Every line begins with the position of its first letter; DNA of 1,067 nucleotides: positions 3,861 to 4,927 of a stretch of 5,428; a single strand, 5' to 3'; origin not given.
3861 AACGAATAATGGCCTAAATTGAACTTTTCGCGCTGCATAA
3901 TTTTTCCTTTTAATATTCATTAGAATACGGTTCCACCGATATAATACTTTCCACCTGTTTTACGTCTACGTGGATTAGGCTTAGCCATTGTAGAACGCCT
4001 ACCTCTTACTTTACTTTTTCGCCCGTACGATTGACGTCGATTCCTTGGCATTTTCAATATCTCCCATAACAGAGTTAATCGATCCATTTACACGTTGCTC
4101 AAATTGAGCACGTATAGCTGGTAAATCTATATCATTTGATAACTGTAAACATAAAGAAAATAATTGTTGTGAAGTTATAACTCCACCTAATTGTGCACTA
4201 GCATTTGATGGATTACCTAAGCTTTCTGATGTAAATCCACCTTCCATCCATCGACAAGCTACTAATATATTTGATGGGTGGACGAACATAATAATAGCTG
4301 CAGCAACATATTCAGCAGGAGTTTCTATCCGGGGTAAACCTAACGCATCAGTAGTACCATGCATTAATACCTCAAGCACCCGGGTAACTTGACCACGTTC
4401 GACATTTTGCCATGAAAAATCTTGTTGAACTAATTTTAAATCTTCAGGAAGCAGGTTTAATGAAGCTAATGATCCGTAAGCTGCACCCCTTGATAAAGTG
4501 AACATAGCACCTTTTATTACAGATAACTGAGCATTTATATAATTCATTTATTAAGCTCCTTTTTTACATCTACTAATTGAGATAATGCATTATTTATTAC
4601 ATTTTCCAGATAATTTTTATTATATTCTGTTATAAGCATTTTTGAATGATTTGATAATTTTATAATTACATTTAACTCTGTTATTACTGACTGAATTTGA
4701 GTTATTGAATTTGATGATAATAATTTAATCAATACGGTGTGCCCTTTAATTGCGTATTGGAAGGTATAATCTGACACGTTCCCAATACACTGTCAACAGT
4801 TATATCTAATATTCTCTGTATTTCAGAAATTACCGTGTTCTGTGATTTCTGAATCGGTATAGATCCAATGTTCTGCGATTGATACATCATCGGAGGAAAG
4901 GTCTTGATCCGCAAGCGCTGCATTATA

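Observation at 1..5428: Complete phiX174-architecture microvirus that is deeply diverged and very AT-rich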

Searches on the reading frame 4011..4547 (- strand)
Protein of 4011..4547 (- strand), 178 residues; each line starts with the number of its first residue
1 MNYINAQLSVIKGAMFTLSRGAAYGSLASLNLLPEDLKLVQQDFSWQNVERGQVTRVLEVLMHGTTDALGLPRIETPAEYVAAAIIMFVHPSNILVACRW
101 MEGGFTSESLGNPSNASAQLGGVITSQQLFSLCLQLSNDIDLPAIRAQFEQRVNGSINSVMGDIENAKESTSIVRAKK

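Call 4: search_protein_families(library=pfam, max_evalue=0.1, proteins=[window:4014-4547:-])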
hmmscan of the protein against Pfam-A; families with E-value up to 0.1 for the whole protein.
seq(178 aa): 1 family
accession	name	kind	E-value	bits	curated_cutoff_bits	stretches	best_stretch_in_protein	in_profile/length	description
PF02925.21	gpD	-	2.8e-14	53.7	25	1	28-112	23-107/141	Bacteriophage scaffolding protein D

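Call 7: search_dna_similar(query=window:4011-4547:-, collection=phages, mode=protein, max_rows=30, max_evalue=0.01)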
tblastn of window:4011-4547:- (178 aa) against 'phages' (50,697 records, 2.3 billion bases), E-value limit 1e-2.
Records with a match: 585; places in all: 585; records where one place covers at least 80% of the query: 2.
Best place of each record, by identity: <60% 585.
By first word of the organism name: Enterobacteria 380; Escherichia 178; Eel 6; Microviridae 5; Salmonella 4; Sinsheimervirus 4; Vibrio 3; Shigella 2; Pectobacterium 1; Protaetiibacter 1; and 1 more.
By host as written in the record: Escherichia coli C 349; - 105; Escherichia coli 61; Salmonella sp. 34; Escherichia coli IJ1862 6; Salmonella enterica serovar Typhimurium 3; Ciona robusta 2; Escherichia coli strain K12 2; and 19 more.
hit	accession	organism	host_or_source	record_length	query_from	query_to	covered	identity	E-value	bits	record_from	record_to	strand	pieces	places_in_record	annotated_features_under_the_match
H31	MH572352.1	Microviridae sp.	Ciona robusta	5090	5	157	86%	33.3%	4e-19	89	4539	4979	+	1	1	external scaffolding protein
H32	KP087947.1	Eel River basin pequenovirus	cold methane seep sediment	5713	13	158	82%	32.2%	8e-15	77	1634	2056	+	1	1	putative minor capsid protein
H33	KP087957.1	Eel River basin pequenovirus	cold methane seep sediment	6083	10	111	57%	43.1%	2e-20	93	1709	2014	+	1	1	putative minor capsid protein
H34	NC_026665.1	Eel River basin pequenovirus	cold methane seep sediment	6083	10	111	57%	43.1%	2e-20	93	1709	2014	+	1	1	putative minor capsid protein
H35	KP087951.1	Eel River basin pequenovirus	cold methane seep sediment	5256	8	101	53%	40.4%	4e-16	81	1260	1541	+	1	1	putative minor capsid protein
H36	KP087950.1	Eel River basin pequenovirus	cold methane seep sediment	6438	10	110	57%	34.7%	2e-10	64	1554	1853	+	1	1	putative minor capsid protein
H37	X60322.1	Escherichia phage alpha3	-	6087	28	117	51%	37.2%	5e-13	72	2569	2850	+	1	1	whole genome of bacteriophage alpha3 | D: CDS | E: CDS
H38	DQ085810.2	Escherichia phage alpha3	-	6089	28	117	51%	37.2%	5e-13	72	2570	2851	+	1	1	D: gpD | E: gpE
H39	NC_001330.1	Escherichia phage alpha3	Escherichia coli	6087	28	117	51%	37.2%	5e-13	72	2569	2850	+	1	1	whole genome of bacteriophage alpha3 | D: external scaffolding protein | E: cell lysis protein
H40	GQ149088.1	Escherichia phage St-1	Escherichia coli strain K12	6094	28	117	51%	37.2%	1e-12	71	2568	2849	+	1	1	D: gpD | E: gpE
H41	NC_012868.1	Escherichia phage St-1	Escherichia coli strain K12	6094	28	117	51%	37.2%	1e-12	71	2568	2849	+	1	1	D: external scaffolding protein | E: cell lysis protein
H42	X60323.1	Escherichia phage phiK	-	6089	30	117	49%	38.0%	5e-13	72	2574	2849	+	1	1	D: CDS | E: CDS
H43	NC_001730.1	Escherichia phage phiK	-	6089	30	117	49%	38.0%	5e-13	72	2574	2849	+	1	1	D: hypothetical protein | E: hypothetical protein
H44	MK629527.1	Escherichia phage Lilleven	Escherichia coli MG1655 K12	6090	30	117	49%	38.0%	5e-13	71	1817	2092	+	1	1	external scaffolding protein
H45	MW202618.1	Microviridae sp.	Manatee Spring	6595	10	102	52%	35.5%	7e-11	65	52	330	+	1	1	scaffold protein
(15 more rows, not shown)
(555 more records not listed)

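Call 24: search_protein_families(library=phrogs, max_evalue=0.01, proteins=[window:4014-4547:-])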
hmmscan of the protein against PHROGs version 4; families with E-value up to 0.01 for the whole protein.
seq(178 aa): 1 family
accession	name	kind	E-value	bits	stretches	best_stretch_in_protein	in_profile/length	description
phrog_1386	-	head and packaging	1.2e-33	117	1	7-157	6-149/156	head morphogenesis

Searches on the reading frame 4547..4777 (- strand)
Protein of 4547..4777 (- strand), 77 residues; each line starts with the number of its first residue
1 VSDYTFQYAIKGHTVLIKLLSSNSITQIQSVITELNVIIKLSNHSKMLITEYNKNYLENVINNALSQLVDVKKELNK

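Call 4: search_protein_families(library=pfam, max_evalue=0.1, proteins=[window:4547-4777:-])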
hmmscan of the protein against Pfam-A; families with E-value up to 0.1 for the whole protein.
seq(77 aa): 0 families

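Call 24: search_protein_families(library=phrogs, max_evalue=0.01, proteins=[window:4547-4777:-])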
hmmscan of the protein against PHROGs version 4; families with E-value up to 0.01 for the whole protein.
seq(77 aa): 0 families

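Call 67: search_protein_representatives(protein=window:4547-4732:-)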
Query: 62 residues. Proteins with E-value up to 0.001 (for the whole library): 7; up to 1e-10: 1; up to 1e-30: 0. The best 7 are listed.
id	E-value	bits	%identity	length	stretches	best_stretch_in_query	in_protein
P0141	1.0e-14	69.0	66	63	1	2-60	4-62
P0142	5.8e-10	54.2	100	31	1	32-62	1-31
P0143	4.6e-06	42.1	47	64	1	3-60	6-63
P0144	6.6e-05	38.6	42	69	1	3-61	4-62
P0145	3.1e-04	36.5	30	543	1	6-38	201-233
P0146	5.4e-04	35.7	42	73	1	3-61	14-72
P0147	6.2e-04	35.5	45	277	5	35-55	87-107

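Call 84: find_homologous_proteins(query=window:4547-4732:-, max_evalue=0.01)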
Query seq(62 aa) (62 aa): 4 proteins with E <= 0.01 among 4 candidates.
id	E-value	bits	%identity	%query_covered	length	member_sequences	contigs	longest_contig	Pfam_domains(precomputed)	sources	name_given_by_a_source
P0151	7.1e-27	108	98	100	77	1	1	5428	-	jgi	-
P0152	1.3e-22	95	85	98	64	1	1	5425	-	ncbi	-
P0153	2.2e-22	94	87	97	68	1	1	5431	-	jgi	-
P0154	3.1e-22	94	85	98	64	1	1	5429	-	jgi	-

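Call 90: predict_structure(alignment_id=A5)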
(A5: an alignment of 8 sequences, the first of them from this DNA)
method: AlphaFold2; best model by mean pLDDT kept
length: 62 residues; sequences in the alignment: 8
mean_pLDDT: 90.6   pTM: 0.71
mean pLDDT of the five models: 90.6, 90.5, 89.3, 89.3, 88.8
residues with pLDDT >= 90: 43; 70-90: 16; 50-70: 3; < 50: 0
segments of 3 or more residues with pLDDT < 50: none
pLDDT, mean of each block of 10 residues (from residue 1): 90 95 83 85 94 96 89
secondary structure, 60 per line:
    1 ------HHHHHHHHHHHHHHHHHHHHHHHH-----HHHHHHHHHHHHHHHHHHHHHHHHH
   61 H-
elements in order: H7-30 H36-61

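Call 93: fold_search(model_id=the predicted structure, library=viral)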
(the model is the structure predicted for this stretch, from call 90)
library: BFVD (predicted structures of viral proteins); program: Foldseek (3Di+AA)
matches with E <= 10: 262; with E <= 0.001: 0
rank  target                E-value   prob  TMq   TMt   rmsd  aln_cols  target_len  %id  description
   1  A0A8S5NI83            4.1e-01  0.94  0.67  0.66   2.9        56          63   20  Uncharacterized protein [Siphoviridae sp. cttFh17]
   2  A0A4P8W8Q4            6.1e-01  0.92  0.63  0.42   2.4        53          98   19  (no name in the UniProt tables at hand)
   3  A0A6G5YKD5            6.6e-01  0.96  0.72  0.72   2.1        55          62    7  (no name in the UniProt tables at hand)
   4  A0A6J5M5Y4            1.1e+00  0.66  0.65  0.68   2.9        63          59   13  Uncharacterized protein [uncultured Caudovirales phage]
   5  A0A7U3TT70            1.1e+00  0.35  0.40  0.44   4.4        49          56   14  Uncharacterized protein [Bacillus phage Anthos]
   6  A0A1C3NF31            1.2e+00  0.66  0.58  0.32   3.2        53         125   19  (no name in the UniProt tables at hand)
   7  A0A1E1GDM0            1.5e+00  0.72  0.63  0.18   2.1        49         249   18  (no name in the UniProt tables at hand)
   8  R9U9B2                1.6e+00  0.38  0.52  0.47   3.6        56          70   12  (no name in the UniProt tables at hand)
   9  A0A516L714            1.7e+00  0.69  0.70  0.66   2.4        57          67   18  (no name in the UniProt tables at hand)
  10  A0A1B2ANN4            1.8e+00  0.75  0.74  0.62   1.9        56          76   11  (no name in the UniProt tables at hand)
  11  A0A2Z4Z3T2            1.8e+00  0.44  0.58  0.26   3.3        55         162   16  (no name in the UniProt tables at hand)
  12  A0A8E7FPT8            1.8e+00  0.25  0.42  0.45   3.8        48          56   14  (no name in the UniProt tables at hand)
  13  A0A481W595            1.9e+00  0.28  0.47  0.46   4.6        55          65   13  Uncharacterized protein [Salmonella phage vB_SenS_SE1]
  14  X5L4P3                1.9e+00  0.21  0.48  0.29   4.8        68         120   18  Uncharacterized protein [Pseudomonas phage vB_PaeP_C2-10_Ab09]
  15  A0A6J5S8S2            2.0e+00  0.28  0.53  0.36   5.3        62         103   19  Uncharacterized protein [uncultured Caudovirales phage]
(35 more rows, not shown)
